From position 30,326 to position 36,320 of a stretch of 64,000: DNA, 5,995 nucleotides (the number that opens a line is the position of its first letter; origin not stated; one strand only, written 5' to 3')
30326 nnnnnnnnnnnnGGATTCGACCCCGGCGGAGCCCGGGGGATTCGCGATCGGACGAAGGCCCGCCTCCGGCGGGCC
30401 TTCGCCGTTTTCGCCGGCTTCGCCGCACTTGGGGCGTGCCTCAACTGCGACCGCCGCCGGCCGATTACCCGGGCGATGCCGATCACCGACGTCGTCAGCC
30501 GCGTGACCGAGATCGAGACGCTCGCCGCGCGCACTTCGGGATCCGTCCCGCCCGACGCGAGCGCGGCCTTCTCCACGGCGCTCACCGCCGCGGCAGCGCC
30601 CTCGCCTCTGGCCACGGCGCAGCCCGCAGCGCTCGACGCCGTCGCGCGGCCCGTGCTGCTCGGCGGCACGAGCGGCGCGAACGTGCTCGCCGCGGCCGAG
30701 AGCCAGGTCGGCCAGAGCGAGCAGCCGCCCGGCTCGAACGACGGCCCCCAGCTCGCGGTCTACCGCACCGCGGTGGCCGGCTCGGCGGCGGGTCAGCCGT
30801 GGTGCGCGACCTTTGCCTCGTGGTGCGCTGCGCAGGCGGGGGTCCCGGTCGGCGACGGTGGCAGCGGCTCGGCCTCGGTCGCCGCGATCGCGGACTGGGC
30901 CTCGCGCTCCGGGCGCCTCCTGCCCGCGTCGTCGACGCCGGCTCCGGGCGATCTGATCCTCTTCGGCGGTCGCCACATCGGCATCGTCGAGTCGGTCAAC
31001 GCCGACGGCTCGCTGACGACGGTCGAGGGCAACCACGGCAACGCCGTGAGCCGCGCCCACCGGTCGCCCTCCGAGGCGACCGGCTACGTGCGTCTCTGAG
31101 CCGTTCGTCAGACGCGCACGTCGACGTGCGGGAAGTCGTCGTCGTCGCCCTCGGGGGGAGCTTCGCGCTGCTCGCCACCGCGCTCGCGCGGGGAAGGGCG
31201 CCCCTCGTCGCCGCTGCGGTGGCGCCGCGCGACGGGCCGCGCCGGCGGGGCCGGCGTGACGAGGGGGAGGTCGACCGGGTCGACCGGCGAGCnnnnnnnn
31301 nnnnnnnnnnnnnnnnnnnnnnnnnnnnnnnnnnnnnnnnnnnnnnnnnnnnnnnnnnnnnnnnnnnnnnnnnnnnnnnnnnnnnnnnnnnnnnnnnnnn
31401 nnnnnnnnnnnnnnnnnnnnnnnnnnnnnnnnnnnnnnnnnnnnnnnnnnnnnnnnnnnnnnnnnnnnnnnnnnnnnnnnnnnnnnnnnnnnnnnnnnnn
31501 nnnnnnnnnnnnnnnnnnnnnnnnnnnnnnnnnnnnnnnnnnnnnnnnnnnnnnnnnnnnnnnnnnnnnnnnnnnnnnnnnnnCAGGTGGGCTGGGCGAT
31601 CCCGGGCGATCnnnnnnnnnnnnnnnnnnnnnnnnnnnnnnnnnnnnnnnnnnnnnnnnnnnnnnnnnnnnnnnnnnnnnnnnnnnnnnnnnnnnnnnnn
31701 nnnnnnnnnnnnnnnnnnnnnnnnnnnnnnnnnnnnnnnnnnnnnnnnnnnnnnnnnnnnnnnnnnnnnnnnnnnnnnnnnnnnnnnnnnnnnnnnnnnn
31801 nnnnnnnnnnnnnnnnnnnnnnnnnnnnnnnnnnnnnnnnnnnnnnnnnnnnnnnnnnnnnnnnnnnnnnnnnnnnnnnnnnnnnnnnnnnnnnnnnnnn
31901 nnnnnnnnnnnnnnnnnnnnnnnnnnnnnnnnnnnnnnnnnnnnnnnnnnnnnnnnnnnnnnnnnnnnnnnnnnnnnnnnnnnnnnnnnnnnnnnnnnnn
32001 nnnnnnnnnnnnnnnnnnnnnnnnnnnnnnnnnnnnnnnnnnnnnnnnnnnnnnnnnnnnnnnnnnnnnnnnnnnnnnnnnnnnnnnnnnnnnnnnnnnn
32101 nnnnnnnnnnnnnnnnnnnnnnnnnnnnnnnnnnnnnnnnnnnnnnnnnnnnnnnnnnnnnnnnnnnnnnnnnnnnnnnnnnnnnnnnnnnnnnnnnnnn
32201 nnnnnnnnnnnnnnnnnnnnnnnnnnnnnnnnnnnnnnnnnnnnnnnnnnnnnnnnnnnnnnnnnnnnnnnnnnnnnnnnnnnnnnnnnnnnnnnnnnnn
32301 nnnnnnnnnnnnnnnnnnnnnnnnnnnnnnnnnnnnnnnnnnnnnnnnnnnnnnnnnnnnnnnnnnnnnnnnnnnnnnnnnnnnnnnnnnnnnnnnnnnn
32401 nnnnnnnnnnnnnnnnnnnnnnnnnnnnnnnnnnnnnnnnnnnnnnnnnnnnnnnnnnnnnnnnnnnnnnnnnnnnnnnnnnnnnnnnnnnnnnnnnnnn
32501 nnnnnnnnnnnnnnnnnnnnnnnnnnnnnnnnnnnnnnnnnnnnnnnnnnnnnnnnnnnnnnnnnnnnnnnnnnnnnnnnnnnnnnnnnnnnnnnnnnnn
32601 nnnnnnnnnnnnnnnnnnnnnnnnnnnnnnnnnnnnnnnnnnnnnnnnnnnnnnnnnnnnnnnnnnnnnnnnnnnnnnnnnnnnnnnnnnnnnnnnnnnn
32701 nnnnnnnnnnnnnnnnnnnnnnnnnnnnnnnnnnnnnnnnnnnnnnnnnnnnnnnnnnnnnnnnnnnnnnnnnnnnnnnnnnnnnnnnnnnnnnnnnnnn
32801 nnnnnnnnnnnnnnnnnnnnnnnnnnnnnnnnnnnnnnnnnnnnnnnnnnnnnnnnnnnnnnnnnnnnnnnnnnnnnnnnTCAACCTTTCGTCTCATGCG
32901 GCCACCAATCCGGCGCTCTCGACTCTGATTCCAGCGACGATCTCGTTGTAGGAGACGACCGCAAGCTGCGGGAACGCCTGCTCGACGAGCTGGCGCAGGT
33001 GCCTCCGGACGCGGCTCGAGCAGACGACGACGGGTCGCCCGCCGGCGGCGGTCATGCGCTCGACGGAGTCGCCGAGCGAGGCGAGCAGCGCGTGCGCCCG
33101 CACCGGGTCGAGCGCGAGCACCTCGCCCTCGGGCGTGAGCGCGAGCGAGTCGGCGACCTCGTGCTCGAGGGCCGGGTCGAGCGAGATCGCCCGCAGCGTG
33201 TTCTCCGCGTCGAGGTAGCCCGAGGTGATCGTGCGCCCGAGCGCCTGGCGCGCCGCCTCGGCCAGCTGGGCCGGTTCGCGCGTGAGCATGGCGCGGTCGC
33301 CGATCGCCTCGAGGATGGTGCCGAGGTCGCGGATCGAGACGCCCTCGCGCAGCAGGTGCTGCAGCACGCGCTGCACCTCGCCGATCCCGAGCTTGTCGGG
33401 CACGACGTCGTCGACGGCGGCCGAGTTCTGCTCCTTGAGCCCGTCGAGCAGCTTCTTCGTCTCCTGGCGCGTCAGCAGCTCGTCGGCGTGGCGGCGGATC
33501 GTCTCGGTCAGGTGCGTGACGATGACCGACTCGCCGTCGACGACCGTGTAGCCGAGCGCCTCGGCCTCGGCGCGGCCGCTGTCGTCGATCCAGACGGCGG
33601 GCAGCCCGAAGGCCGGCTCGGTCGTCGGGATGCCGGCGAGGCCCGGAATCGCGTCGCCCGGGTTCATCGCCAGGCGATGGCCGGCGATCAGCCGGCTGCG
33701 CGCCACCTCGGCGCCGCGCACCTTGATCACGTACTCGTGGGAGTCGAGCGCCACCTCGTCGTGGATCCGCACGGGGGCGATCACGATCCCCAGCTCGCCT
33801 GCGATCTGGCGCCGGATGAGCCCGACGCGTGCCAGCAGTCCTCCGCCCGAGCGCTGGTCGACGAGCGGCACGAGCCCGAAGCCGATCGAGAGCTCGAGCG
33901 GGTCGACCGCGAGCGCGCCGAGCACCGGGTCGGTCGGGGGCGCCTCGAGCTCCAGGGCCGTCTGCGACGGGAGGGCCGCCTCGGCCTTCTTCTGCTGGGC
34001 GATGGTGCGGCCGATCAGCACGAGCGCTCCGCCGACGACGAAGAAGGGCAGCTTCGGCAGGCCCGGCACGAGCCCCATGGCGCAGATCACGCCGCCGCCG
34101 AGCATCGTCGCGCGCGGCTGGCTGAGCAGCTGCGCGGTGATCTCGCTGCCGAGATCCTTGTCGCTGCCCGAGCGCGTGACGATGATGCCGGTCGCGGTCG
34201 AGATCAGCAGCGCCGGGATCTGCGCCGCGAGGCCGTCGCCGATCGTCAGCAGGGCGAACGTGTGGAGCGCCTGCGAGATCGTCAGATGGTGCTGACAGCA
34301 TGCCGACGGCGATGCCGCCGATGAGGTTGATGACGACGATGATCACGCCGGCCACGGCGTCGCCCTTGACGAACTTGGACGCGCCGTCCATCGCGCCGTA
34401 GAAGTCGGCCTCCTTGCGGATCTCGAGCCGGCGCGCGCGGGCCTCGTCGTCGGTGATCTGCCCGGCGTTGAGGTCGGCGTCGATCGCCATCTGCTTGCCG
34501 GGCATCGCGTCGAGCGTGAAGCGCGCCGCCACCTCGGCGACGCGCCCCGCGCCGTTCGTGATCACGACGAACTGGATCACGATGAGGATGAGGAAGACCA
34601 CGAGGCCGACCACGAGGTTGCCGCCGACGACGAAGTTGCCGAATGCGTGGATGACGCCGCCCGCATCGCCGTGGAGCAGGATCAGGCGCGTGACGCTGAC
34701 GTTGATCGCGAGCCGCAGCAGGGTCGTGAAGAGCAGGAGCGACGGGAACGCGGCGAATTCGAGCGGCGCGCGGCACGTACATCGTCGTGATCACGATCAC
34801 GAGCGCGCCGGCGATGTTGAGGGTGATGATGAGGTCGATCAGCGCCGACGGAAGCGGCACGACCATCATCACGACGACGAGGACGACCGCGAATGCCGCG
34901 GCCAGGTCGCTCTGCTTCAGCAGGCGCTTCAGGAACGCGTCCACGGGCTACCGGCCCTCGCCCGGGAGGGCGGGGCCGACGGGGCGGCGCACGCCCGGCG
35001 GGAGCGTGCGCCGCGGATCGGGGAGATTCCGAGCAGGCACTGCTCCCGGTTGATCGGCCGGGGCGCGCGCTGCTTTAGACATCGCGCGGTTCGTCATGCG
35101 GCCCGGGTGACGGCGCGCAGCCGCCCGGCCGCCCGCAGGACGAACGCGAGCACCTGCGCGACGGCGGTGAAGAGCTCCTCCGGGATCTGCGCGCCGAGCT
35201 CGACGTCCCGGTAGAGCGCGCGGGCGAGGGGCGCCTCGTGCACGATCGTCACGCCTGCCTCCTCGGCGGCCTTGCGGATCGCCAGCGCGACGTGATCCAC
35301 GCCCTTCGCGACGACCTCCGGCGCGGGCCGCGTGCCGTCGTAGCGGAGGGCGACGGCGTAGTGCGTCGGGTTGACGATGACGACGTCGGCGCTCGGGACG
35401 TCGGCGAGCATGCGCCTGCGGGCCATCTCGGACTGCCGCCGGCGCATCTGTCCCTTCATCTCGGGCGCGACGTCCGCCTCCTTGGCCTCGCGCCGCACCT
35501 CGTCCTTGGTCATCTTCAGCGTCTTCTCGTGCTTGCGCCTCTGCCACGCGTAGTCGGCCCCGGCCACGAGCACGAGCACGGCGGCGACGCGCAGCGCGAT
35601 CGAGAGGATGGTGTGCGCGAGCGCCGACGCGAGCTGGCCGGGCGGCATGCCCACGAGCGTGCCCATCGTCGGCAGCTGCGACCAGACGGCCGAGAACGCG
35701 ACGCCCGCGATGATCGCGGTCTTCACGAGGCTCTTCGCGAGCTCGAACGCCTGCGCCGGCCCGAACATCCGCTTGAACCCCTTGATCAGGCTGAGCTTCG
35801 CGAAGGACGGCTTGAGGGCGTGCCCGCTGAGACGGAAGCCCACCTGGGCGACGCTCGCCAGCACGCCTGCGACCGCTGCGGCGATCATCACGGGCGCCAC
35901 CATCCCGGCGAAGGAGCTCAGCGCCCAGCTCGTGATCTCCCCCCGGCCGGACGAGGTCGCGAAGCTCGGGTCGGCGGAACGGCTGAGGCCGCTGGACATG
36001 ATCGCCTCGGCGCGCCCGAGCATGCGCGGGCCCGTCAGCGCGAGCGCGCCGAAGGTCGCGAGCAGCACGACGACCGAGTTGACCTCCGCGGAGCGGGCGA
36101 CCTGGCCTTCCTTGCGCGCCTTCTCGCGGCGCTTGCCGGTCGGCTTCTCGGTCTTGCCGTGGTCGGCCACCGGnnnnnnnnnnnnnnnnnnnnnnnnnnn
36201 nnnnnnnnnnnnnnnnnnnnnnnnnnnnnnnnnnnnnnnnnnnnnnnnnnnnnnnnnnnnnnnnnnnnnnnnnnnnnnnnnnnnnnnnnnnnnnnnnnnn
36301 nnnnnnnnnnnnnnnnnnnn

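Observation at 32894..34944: The essential export-gate gene flhA is split by two single-base insertions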

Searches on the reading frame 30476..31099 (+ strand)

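Call 18: search_protein_families(library=pfam, proteins=[window:30476-31099:+], max_evalue=0.001)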
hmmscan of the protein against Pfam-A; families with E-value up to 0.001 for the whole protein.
window:30476-31099:+ (207 aa): 1 family
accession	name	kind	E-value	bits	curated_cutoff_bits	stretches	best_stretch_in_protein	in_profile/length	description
PF05257.22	CHAP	-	9.8e-14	52.1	26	1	104-186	3-81/81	CHAP domain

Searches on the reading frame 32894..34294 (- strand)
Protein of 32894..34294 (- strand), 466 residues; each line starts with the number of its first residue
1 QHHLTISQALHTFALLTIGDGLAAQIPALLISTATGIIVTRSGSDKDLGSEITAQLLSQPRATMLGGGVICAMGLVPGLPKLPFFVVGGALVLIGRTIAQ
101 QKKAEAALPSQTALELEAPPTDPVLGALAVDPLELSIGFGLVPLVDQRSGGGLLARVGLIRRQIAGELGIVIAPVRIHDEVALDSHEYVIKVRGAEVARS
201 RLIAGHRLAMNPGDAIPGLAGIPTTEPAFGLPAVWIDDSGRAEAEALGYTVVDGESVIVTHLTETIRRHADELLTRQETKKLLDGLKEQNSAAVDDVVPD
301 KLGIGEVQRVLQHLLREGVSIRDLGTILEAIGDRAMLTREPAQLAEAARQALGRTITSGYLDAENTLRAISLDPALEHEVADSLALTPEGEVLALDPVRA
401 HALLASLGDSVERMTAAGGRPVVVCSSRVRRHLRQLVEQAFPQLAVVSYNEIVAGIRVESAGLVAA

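Call 52: search_protein_families(library=pfam, proteins=[window:32894-34294:-], max_evalue=0.001)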
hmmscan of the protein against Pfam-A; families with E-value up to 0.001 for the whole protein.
window:32894-34294:- (466 aa): 1 family
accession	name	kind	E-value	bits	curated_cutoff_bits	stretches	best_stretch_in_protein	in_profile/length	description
PF00771.25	FHIPEP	-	1.6e-141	473.5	29.1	1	1-455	197-655/657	FHIPEP family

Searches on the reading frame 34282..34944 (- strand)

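Call 52: search_protein_families(library=pfam, proteins=[window:34282-34944:-], max_evalue=0.001)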
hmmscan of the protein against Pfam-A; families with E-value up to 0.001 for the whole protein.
window:34282-34944:- (220 aa): 1 family
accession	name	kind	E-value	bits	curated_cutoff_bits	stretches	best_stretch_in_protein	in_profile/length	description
PF00771.25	FHIPEP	-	3.3e-07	29.7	29.1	1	23-67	1-45/657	FHIPEP family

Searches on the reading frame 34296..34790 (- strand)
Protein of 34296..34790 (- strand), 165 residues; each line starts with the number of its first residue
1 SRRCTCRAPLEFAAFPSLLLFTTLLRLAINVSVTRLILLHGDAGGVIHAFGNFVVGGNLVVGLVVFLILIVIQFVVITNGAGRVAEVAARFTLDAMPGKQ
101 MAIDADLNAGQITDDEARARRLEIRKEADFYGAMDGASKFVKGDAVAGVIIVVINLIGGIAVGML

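Call 52: search_protein_families(library=pfam, proteins=[window:34296-34790:-], max_evalue=0.001)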
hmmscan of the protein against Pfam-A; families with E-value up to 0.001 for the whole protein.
window:34296-34790:- (165 aa): 1 family
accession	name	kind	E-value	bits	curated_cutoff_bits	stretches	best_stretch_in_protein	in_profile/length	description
PF00771.25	FHIPEP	-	1.5e-94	318.2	29.1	1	6-165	35-196/657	FHIPEP family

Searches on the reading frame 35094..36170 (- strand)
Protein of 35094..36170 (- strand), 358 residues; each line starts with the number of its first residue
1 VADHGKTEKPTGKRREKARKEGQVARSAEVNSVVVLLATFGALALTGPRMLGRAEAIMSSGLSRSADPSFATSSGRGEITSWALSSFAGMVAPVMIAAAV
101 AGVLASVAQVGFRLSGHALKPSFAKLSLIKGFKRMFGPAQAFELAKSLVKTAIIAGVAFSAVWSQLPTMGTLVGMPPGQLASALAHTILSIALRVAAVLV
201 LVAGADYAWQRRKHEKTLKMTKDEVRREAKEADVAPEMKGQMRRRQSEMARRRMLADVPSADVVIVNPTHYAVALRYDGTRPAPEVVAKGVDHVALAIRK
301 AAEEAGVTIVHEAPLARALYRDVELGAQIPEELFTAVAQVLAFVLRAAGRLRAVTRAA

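Call 10: find_encoding_contigs(protein=window:35094-36170:-, flank=10000, max_places=6)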
Protein window:35094-36170:- (358 aa): 1 contig read that carries it; 1 place shown.
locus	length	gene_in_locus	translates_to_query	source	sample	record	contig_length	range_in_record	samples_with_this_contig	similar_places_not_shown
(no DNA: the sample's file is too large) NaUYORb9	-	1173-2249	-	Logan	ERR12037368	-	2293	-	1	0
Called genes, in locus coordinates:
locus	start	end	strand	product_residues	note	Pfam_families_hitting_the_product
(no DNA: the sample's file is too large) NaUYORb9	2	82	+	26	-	?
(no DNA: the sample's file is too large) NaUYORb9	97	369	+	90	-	PF01313:Bac_export_3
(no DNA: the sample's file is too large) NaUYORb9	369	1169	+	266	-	PF01311:Bac_export_1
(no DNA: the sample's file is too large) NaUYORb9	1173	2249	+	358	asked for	PF01312:Bac_export_2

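Call 19: search_protein_families(library=pfam, proteins=[window:35094-36170:-], max_evalue=0.001)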
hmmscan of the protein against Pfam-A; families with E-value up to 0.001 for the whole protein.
window:35094-36170:- (358 aa): 1 family
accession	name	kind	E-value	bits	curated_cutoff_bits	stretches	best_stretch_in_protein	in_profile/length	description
PF01312.24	Bac_export_2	-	5.4e-121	404.4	24.4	1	5-344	2-335/335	FlhB HrpN YscU SpaS Family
